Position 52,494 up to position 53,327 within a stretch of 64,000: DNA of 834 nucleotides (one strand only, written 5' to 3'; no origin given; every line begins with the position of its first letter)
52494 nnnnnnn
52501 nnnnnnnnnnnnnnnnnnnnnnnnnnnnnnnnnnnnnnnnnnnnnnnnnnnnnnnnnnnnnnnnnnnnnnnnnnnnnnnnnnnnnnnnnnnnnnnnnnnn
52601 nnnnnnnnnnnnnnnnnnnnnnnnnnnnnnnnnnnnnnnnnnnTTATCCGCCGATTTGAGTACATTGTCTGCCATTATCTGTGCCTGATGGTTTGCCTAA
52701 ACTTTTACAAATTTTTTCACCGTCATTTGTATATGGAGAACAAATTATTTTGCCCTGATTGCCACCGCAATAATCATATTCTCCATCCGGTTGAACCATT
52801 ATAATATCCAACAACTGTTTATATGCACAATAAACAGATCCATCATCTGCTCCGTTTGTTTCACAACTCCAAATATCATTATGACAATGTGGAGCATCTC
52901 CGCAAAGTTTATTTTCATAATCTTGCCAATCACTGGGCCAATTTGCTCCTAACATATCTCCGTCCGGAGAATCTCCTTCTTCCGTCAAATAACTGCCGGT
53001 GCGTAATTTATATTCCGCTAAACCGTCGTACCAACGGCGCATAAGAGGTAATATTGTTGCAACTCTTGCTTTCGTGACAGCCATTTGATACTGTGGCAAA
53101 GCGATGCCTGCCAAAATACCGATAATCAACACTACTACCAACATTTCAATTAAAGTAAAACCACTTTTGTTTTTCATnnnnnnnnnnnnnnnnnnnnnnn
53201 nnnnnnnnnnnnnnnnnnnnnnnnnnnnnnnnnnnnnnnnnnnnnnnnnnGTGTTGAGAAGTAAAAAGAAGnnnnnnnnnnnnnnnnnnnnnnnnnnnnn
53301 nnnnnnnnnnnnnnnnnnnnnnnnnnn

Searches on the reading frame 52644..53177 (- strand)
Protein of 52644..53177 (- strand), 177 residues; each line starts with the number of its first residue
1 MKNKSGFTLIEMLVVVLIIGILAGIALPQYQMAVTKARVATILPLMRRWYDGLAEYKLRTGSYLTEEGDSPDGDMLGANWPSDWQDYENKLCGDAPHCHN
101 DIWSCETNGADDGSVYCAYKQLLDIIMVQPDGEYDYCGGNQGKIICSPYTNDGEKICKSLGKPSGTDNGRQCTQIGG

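Call 6: search_protein_families(library=pfam, proteins=[window:52644-53177:-], max_evalue=0.1)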
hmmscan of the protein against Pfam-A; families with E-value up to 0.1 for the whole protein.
window:52644-53177:- (177 aa): 1 family
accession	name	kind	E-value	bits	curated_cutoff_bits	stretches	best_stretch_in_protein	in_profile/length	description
PF07963.17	N_methyl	-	1.3e-09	37.7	21.2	1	1-27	1-27/27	Prokaryotic N-terminal methylation motif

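Call 55: find_encoding_contigs(protein=window:52644-53177:-, flank=400, max_places=10)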
Protein window:52644-53177:- (177 aa): no gene with exactly this product is on record in the collection.
